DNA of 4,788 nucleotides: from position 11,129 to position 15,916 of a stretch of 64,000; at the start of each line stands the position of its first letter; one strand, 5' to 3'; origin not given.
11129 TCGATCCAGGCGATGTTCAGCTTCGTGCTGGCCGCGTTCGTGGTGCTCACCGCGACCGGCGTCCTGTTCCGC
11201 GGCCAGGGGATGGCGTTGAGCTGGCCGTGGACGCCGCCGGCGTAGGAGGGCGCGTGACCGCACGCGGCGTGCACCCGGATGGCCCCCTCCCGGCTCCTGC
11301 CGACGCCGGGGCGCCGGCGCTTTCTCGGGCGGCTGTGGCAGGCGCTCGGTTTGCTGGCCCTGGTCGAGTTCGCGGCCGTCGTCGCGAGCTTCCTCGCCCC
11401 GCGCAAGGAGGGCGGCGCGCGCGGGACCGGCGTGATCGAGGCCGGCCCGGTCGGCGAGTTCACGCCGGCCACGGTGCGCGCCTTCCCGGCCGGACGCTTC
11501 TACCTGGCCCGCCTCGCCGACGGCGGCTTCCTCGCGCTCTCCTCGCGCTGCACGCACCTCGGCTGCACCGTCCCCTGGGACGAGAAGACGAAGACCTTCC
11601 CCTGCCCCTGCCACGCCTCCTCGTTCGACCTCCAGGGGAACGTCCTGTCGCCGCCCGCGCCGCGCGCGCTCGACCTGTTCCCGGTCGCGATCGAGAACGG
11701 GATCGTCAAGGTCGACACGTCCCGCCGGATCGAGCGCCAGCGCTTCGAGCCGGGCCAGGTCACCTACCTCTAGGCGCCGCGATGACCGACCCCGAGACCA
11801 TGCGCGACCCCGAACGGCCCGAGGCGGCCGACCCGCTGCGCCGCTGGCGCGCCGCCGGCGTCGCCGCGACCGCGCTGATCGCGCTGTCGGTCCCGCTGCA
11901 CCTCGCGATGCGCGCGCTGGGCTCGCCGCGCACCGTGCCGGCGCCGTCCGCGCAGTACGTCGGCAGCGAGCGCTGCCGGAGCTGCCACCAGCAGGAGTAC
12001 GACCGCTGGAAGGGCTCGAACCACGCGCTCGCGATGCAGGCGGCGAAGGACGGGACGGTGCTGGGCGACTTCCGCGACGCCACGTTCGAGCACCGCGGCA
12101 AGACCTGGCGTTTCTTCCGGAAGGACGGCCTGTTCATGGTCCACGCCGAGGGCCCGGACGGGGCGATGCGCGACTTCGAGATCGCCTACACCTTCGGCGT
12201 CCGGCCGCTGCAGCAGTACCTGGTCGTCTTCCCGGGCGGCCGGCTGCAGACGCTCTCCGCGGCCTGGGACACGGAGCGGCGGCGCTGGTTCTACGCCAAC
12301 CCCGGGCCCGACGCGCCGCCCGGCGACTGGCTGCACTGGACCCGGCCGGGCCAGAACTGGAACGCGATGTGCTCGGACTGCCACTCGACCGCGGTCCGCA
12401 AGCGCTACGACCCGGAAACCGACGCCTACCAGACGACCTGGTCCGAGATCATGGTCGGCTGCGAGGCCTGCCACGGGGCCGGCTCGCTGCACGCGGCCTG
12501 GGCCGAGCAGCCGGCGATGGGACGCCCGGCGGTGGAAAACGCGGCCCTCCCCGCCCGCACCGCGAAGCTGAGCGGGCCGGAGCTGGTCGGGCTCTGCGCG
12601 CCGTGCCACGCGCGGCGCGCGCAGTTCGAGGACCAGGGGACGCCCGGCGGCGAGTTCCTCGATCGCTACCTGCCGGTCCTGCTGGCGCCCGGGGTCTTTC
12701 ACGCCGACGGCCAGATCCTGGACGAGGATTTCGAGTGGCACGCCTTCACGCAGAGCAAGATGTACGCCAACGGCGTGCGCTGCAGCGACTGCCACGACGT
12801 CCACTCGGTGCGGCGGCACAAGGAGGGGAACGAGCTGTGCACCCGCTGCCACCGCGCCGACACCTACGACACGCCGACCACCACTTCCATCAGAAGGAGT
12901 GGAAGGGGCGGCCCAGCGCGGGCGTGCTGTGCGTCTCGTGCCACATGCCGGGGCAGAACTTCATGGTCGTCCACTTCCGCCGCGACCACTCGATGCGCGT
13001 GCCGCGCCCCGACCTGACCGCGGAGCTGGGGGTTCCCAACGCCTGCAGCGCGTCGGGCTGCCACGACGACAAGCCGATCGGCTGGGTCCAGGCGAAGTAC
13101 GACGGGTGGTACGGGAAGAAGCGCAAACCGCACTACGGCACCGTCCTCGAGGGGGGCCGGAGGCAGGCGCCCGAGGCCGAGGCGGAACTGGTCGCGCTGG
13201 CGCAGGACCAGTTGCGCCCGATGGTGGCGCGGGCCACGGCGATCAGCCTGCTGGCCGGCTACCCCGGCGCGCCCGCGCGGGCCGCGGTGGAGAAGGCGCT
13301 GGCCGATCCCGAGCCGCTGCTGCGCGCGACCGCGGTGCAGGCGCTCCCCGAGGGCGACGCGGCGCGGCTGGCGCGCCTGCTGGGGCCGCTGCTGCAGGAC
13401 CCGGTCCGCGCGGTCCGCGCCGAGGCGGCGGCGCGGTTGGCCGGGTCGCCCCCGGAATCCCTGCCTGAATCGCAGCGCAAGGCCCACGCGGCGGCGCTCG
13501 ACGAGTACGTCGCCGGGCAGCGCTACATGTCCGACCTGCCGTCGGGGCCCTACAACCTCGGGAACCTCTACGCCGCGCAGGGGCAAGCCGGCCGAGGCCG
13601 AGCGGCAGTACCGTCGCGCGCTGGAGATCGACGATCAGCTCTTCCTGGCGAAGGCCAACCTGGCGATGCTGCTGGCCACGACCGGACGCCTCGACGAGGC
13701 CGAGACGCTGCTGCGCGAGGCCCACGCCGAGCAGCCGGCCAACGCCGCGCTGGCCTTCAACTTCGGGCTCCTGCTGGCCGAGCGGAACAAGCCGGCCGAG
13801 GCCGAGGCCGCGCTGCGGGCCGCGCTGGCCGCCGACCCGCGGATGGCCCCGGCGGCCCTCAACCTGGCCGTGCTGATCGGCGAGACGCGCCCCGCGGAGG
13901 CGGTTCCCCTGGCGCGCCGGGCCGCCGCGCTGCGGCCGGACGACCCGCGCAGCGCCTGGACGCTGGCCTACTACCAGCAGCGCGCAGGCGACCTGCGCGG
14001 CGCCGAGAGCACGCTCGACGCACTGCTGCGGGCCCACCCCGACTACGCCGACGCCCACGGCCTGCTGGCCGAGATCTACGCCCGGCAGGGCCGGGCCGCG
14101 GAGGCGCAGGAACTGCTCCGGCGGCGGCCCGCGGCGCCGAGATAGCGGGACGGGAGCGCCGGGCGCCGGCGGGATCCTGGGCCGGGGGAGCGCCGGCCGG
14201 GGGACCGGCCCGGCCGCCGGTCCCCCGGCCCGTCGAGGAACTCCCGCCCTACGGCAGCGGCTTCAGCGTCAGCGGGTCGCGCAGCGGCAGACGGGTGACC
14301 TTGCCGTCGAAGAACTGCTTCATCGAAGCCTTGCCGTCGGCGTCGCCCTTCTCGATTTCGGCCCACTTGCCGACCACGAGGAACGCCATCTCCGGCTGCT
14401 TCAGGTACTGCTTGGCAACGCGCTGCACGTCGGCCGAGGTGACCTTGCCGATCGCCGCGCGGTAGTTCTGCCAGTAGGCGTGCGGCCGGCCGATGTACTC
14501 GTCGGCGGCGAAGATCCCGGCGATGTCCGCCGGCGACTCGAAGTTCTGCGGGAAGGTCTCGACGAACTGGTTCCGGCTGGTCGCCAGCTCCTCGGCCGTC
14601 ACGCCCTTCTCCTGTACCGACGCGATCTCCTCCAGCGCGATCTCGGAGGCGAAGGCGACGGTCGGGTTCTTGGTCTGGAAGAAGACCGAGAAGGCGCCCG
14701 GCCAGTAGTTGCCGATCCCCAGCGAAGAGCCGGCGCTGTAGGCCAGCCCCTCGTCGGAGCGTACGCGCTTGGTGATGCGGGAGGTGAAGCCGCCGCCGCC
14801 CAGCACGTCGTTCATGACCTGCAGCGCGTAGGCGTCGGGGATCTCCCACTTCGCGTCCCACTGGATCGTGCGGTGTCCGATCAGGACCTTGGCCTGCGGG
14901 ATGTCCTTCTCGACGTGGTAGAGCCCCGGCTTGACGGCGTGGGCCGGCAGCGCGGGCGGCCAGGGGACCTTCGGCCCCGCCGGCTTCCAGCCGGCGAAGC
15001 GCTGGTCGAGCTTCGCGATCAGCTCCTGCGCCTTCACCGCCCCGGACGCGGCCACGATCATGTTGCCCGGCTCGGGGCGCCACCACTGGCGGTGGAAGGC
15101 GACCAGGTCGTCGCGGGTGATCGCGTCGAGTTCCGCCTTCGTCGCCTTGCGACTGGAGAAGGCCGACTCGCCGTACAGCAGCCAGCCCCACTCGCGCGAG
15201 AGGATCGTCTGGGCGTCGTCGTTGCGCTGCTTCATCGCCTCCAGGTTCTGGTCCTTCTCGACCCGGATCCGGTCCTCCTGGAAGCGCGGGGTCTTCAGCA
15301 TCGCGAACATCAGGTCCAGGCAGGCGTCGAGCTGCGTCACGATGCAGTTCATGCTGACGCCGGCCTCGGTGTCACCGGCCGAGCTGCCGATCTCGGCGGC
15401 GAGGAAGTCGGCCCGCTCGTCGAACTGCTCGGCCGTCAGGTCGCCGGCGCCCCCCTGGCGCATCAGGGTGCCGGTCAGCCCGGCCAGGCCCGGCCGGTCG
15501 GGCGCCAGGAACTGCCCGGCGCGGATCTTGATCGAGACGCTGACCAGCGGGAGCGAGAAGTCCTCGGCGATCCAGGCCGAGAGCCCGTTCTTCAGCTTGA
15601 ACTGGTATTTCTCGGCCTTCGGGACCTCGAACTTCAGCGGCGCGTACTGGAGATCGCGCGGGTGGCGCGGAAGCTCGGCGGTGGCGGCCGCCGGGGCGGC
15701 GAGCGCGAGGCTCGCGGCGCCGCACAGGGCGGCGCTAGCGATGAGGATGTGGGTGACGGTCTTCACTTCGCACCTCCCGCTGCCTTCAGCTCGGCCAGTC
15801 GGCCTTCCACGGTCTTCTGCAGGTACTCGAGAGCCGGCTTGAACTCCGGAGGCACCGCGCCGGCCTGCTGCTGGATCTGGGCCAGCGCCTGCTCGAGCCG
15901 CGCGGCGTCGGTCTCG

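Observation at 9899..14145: Rieske/cytochrome b module with an octahaem cytochrome-TPR fusion in place of cytochrome c1/f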

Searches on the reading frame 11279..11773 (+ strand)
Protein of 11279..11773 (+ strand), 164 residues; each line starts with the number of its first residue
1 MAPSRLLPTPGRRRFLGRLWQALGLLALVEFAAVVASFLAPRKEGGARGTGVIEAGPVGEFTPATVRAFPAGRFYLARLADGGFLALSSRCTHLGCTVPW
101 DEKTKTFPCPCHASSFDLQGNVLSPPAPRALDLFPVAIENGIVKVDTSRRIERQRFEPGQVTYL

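Call 6: search_protein_families(library=pfam, proteins=[window:11279-11773:+], max_evalue=0.01)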
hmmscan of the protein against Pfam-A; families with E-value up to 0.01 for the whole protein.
window:11279-11773:+ (164 aa): 1 family
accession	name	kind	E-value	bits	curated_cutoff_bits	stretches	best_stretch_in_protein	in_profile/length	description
PF00355.32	Rieske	-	1.2e-10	41.6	20.3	1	74-135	26-88/88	Rieske [2Fe-2S] domain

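Call 54: search_solved_structures(query=window:11279-11773:+, max_evalue=0.01, show_alignments=2)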
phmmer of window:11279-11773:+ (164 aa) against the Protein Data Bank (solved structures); distinct sequences matched with E-value up to 0.01: 85 (the best 60 are shown).
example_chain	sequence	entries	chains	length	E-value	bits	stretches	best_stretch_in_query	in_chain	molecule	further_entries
2zt9_D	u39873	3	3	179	6.2e-15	58.6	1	85-143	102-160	Cytochrome b6-f complex iron-sulfur subunit 1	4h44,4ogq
9rk4_A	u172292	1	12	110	1e-14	57.9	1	59-152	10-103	Similar to the Rieske Protein II of bc1 complex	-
8hn2_A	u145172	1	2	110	1.8e-14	57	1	56-147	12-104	Cytochrome b6-f complex iron-sulfur subunit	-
9rk3_A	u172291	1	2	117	5.8e-14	55.4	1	81-157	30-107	Similar to Rieske 2Fe-2S iron sulfur protein (Cytochrome b6-F complex)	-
1vf5_D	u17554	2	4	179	2.8e-13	53.2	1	86-140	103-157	RIESKE IRON-SULFUR PROTEIN | Cytochrome b6-f complex iron-sulfur subunit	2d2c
2e74_D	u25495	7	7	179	3e-13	53.1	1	86-140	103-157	Cytochrome b6-f complex iron-sulfur subunit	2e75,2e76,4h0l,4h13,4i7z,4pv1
7zxy_D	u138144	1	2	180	3.6e-13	52.8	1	8-137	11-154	Cytochrome b6-f complex iron-sulfur subunit 2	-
7r0w_D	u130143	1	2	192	4.5e-13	52.5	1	8-136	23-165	Rieske domain, PetC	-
1q90_C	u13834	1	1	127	1.2e-12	51.1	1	85-148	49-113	Cytochrome B6-F complex iron-sulfur subunit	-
3azc_A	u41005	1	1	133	3.3e-12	49.7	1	86-138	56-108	Cytochrome b6-f complex iron-sulfur subunit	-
1rfs_A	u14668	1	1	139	3.8e-11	46.2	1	86-143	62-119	RIESKE PROTEIN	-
6rqf_L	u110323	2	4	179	6.9e-11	45.4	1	85-143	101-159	Cytochrome b6-f complex iron-sulfur subunit, chloroplastic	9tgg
7qrm_D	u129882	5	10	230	8.7e-11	45.1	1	85-143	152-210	Cytochrome b6-f complex iron-sulfur subunit, chloroplastic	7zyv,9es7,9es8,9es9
3fou_A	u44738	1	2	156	6.1e-10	42.3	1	76-143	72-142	Quinol-cytochrome c reductase, Rieske iron-sulfur subunit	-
1nyk_A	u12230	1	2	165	6.2e-10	42.3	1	76-143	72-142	Rieske iron-sulfur protein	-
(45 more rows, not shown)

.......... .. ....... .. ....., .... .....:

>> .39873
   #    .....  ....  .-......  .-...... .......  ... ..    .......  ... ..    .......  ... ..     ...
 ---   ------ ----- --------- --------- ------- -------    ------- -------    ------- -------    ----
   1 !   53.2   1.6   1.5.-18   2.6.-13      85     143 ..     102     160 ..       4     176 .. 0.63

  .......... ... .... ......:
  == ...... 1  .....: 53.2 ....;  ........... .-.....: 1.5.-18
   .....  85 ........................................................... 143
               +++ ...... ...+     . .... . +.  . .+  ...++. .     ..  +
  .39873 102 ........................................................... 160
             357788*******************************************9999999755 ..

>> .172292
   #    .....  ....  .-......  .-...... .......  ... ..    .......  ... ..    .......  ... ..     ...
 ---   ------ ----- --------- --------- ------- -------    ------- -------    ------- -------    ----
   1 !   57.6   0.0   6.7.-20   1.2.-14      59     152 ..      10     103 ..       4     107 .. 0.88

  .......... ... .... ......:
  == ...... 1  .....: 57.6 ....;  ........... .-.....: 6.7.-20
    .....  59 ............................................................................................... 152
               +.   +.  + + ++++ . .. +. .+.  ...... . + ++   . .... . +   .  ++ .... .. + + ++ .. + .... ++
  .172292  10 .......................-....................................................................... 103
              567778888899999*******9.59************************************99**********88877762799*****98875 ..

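Call 55: search_protein_families(library=ncbifam, proteins=[window:11279-11773:+], max_evalue=0.001)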
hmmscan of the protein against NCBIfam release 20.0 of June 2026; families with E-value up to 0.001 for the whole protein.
window:11279-11773:+ (164 aa): 9 families
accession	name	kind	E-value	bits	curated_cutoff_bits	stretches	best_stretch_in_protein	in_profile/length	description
NF045928.1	Cytb6fFeSPetC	equivalog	4.9e-21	74.9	250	1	86-143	103-161/179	cytochrome b6-f complex iron-sulfur subunit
NF010001.0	PRK13474.1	subfamily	9.2e-21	73.9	154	1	87-147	103-163/178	cytochrome b6-f complex iron-sulfur subunit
TIGR01416.1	Rieske_proteo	equivalog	2.2e-12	47.4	97.4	1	84-139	109-168/176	ubiquinol-cytochrome c reductase iron-sulfur subunit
NF050121.1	bc1_QcrA_actin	exception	1.5e-10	41.1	275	1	82-140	238-299/319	cytochrome bc1 complex Rieske iron-sulfur subunit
NF007422.0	PRK09965.1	equivalog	3.4e-09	36.7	113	1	80-149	31-102/106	bifunctional 3-phenylpropionate/cinnamic acid dioxygenase ferredoxin subunit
TIGR02694.1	arsenite_ox_S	equivalog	6.3e-08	32.6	95.65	1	83-118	50-85/129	arsenate reductase (azurin) small subunit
NF042948.2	3PPDioc_HcaC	equivalog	8e-07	29.3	150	1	80-147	32-102/105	3-phenylpropionate/cinnamic acid dioxygenase ferredoxin subunit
NF041174.1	SDX_Thmprot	equivalog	2.5e-06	27.6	170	1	80-127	32-81/109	sulredoxin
TIGR02377.1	MocE_fam_FeS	subfamily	0.00016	21.6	136.15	1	72-146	23-100/101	MocE family 2Fe-2S type ferredoxin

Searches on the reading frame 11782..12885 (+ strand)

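Call 6: search_protein_families(library=pfam, proteins=[window:11782-12885:+], max_evalue=0.01)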
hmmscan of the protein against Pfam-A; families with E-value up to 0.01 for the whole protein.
window:11782-12885:+ (368 aa): 6 families
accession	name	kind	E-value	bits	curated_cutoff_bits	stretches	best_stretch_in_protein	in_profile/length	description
PF13435.11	Cytochrome_C554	-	4.4e-10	40.8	20.8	2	65-89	2-26/84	Cytochrome c554 and c-prime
PF14522.11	Cytochrome_C7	-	6e-10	39.2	24.8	2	323-358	34-67/67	Cytochrome c7 and related cytochrome c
PF09699.15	Paired_CXXCH_1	-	5.5e-07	29.6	20.6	1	330-359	6-38/41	Doubled CXXCH motif (Paired_CXXCH_1)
PF14537.11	Cytochrom_c3_2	-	6e-07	30.3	25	1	320-357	46-78/79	Cytochrome c3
PF22113.1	Mtrc-MtrF_II-IV_dom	-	1.7e-05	24.8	30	0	195-280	7-92/176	Outer membrane cytochrome MtrC/MtrF-like, domains II/IV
PF02085.21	Cytochrom_CIII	-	0.0045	17.7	22.9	0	332-357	31-101/101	Class III cytochrome C family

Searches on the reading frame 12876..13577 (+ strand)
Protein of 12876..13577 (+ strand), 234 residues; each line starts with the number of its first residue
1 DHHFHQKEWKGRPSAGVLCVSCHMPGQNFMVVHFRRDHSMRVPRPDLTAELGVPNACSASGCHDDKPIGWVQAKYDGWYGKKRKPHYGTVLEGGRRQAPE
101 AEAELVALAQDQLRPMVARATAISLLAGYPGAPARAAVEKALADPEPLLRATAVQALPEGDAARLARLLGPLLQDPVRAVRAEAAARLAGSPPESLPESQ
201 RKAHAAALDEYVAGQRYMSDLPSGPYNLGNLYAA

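Call 6: search_protein_families(library=pfam, proteins=[window:12876-13577:+], max_evalue=0.01)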
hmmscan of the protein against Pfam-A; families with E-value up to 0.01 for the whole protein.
window:12876-13577:+ (234 aa): 2 families
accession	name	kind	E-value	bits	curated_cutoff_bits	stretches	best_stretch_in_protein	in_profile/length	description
PF13646.12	HEAT_2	-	4.1e-05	24.2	27.7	1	139-189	5-56/88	HEAT repeats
PF02985.28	HEAT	-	0.0028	18.2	23.5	0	138-157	5-24/31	HEAT repeat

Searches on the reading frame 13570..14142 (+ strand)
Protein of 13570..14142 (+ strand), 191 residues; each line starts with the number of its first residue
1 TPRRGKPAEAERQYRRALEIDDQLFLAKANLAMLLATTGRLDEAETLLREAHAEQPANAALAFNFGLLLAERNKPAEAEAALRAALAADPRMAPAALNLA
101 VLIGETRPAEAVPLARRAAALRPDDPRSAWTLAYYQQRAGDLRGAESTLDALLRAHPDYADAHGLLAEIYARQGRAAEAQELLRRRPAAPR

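Call 6: search_protein_families(library=pfam, proteins=[window:13570-14142:+], max_evalue=0.01)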
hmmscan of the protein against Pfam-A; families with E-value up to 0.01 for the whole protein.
window:13570-14142:+ (191 aa): 22 families
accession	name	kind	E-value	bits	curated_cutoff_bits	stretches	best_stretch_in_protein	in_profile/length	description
PF14559.12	TPR_19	-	6.6e-21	74.9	25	3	139-189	4-54/68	Tetratricopeptide repeat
PF13432.12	TPR_16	-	3.6e-16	59.7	32.7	3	132-185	3-56/65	Tetratricopeptide repeat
PF13428.12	TPR_14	-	7.8e-15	54.4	23.5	2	129-169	4-44/44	Tetratricopeptide repeat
PF07719.23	TPR_2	-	4.4e-14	51.8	27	1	28-58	4-34/34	Tetratricopeptide repeat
PF13424.12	TPR_12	-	8.2e-12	45.6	30.1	2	29-89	7-75/77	Tetratricopeptide repeat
PF07721.20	TPR_4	-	2.1e-11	43.7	27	2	27-50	3-26/26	Tetratricopeptide repeat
PF13431.12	TPR_17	-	2.1e-11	43.6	24.4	1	150-181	3-34/34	Tetratricopeptide repeat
PF13181.12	TPR_8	-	1.5e-10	40.8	25.7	0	29-51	5-27/34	Tetratricopeptide repeat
PF13374.12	TPR_10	-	1.7e-08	34.6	27.5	1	29-52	6-29/42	Tetratricopeptide repeat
PF25060.1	ARM_TT21_2nd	-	3.9e-07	30.3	27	1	127-174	223-270/270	Tetratricopeptide repeat protein 21 second ARM domain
PF00515.34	TPR_1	-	4.8e-07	29.8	27.8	0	4-21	14-31/34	Tetratricopeptide repeat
PF13176.12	TPR_7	-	1.1e-06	28.7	27.9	0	29-58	3-34/36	Tetratricopeptide repeat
PF24575.1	TPR_Slam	-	2.7e-06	28.2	35.2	0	25-79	47-101/104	Surface lipoprotein assembly modifier, N-terminal TPR repeats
PF25064.1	ARM_TT21_5th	-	4.1e-06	27.5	27.8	1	6-85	16-98/117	TT21 fifth ARM repeats domain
PF12895.13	ANAPC3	-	1e-05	26.2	27.2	0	143-186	6-49/82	Anaphase-promoting complex, cyclosome, subunit 3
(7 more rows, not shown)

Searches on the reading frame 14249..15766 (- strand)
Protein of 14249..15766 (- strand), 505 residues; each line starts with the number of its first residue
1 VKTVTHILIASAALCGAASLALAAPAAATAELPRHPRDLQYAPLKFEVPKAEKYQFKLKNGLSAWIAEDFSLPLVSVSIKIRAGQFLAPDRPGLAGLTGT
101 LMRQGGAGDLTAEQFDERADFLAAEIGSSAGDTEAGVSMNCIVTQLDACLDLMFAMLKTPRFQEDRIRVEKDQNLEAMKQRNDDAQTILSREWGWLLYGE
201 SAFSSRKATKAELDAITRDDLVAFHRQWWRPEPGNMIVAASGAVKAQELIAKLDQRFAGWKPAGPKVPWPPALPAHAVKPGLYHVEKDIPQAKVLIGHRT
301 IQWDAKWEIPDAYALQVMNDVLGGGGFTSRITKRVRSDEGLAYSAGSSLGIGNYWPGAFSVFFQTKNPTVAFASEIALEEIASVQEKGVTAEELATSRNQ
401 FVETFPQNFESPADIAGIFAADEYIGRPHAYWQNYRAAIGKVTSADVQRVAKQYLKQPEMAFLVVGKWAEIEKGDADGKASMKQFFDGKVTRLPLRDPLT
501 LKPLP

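Call 91: search_protein_families(library=pfam, proteins=[window:14249-15766:-], max_evalue=0.00001)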
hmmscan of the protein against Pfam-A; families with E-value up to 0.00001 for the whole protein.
window:14249-15766:- (505 aa): 1 family
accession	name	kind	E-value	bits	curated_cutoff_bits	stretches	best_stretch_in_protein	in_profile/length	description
PF05193.26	Peptidase_M16_C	-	2.2e-33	116.1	23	1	216-400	2-180/181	Peptidase M16 inactive domain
